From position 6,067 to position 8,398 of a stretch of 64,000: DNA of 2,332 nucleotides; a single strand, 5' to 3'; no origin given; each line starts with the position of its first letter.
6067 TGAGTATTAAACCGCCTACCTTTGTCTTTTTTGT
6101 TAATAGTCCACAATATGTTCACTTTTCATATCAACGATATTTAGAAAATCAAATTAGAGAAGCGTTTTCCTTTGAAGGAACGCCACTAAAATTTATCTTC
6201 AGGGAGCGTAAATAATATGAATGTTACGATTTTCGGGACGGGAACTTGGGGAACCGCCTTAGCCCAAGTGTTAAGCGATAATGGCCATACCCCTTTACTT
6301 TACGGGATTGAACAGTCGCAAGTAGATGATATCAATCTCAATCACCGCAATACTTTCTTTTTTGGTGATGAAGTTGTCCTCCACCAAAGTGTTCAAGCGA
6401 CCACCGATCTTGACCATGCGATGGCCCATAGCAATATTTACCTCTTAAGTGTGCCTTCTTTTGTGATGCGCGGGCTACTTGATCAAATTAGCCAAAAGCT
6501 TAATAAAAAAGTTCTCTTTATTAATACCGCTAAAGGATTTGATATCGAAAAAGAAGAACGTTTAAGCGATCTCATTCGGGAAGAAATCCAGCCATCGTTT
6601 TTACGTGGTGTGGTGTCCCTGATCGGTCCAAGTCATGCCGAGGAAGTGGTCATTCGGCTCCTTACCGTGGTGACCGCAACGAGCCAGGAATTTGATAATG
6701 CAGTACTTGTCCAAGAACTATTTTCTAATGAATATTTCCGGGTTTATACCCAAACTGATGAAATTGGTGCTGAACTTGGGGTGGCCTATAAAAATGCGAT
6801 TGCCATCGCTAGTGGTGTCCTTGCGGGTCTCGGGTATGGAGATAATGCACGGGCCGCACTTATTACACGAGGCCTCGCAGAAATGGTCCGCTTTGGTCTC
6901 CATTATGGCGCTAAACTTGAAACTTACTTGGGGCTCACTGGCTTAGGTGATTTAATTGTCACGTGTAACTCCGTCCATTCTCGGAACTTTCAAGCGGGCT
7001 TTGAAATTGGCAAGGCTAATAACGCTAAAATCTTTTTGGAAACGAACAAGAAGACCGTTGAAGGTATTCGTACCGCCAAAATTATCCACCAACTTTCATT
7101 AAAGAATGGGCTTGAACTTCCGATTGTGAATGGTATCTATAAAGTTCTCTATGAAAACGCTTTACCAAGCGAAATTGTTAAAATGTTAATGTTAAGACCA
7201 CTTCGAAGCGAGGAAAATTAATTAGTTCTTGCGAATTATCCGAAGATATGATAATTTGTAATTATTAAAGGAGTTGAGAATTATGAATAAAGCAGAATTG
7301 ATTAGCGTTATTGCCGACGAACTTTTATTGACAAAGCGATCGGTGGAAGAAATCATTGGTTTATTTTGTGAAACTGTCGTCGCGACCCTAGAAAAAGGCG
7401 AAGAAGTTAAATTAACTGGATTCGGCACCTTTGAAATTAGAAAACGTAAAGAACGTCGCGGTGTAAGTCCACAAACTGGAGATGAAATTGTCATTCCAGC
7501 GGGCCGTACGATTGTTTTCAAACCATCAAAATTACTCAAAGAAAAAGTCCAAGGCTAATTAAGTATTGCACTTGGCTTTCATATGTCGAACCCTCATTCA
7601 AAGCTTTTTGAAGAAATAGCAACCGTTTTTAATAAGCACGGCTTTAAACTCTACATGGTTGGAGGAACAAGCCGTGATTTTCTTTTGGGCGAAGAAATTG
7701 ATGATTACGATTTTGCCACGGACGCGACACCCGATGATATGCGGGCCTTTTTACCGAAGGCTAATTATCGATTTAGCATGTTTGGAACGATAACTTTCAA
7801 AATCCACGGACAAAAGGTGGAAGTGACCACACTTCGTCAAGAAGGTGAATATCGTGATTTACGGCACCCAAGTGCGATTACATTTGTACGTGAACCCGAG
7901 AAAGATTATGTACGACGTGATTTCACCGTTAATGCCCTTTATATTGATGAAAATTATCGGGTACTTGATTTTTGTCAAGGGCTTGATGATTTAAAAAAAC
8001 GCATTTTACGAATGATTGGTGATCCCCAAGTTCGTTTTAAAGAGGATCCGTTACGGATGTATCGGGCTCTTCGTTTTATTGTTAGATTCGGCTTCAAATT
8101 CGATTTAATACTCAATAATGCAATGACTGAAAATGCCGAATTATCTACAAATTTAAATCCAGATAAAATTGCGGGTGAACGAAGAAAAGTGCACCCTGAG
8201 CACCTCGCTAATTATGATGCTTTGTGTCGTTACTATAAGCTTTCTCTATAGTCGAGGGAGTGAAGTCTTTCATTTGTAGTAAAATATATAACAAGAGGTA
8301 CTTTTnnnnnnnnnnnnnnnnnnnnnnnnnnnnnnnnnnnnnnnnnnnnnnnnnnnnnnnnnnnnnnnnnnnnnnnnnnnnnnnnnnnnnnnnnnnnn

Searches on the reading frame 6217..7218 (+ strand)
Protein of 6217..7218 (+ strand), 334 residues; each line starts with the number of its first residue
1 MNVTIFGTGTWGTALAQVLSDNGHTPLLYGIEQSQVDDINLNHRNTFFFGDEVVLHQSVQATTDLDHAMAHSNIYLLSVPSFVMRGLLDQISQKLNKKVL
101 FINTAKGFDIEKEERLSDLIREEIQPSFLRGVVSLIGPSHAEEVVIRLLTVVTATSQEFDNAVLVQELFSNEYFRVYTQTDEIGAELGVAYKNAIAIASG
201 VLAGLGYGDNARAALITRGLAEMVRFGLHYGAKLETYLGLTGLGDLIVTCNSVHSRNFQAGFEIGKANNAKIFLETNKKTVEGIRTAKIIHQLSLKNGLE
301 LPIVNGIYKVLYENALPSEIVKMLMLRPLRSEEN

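Call 16: search_protein_families(library=pfam, proteins=[window:6217-7218:+], max_evalue=0.000001)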
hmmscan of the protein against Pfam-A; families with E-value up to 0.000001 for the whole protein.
window:6217-7218:+ (334 aa): 3 families
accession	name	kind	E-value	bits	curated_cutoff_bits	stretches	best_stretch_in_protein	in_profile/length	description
PF07479.19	NAD_Gly3P_dh_C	-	1.2e-49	168.6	25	1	181-321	1-141/142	NAD-dependent glycerol-3-phosphate dehydrogenase C-terminus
PF01210.29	NAD_Gly3P_dh_N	-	2.8e-39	135.1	23.1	1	2-158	1-154/158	NAD-dependent glycerol-3-phosphate dehydrogenase N-terminus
PF20618.3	GPD_NAD_C_bact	-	1e-15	58.4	27.6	1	241-306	1-65/66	Bacterial GPD, NAD-dependent C-terminal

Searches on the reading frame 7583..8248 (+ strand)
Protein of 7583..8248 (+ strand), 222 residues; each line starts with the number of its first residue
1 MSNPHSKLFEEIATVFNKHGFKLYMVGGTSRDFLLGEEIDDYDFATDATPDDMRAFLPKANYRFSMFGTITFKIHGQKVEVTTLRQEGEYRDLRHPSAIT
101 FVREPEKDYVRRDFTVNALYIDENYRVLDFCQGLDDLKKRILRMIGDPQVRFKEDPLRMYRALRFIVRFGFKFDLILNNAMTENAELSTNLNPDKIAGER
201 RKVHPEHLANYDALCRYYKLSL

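Call 66: search_protein_families(library=pfam, proteins=[window:7583-8248:+], max_evalue=0.00001)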
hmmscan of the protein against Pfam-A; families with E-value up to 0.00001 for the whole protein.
window:7583-8248:+ (222 aa): 1 family
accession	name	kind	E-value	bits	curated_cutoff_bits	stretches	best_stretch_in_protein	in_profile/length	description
PF01743.26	PolyA_pol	-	4.8e-33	114.6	23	1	23-143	1-126/126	Poly A polymerase head domain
